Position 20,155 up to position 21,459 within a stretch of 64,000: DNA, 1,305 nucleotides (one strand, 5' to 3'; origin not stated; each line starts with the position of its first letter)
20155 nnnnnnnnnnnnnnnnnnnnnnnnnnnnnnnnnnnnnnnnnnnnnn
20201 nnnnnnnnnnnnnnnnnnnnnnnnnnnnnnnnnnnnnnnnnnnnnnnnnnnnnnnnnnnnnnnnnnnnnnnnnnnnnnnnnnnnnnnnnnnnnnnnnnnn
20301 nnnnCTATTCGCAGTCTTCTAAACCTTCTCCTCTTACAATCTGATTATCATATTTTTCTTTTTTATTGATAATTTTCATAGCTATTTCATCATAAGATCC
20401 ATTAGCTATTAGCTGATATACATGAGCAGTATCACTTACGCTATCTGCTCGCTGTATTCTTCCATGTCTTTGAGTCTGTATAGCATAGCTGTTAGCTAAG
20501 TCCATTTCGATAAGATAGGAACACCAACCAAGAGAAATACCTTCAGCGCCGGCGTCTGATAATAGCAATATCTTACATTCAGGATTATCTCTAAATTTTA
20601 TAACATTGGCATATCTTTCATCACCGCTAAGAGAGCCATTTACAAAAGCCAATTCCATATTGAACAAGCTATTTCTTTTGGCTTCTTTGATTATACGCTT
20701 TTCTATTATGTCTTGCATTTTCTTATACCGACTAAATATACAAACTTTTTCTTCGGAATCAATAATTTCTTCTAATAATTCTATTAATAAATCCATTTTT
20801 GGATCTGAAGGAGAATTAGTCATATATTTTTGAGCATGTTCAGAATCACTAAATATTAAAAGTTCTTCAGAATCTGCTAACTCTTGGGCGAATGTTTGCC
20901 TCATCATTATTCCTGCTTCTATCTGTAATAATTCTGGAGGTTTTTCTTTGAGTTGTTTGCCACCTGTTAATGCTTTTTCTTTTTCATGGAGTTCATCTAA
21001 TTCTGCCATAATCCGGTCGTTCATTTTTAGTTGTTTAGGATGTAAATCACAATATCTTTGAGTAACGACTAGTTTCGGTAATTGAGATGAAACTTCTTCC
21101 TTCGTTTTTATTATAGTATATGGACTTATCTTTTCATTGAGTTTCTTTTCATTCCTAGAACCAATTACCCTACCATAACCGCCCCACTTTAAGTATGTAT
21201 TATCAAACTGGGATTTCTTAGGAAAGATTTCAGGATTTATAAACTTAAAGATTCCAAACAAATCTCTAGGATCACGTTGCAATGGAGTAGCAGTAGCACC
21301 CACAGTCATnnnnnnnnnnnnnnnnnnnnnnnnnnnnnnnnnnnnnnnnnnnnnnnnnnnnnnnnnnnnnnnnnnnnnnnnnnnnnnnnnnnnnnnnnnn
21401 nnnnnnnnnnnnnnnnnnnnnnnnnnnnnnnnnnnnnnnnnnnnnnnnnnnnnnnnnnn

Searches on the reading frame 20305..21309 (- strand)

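Call 65: search_protein_families(library=pfam, proteins=[window:20305-21309:-], max_evalue=0.001)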
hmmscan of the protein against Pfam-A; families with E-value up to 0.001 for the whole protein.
window:20305-21309:- (334 aa): 3 families
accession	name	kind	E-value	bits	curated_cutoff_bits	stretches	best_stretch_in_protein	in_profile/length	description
PF00271.37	Helicase_C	-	6.7e-15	55.7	23.5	1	171-288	2-109/110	Helicase conserved C-terminal domain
PF00176.29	SNF2-rel_dom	-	2.3e-12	47.1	24.9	1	6-106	160-252/290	SNF2-related domain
PF16203.11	ERCC3_RAD25_C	-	2.4e-05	24.2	27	1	217-303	79-170/248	ERCC3/RAD25/XPB C-terminal helicase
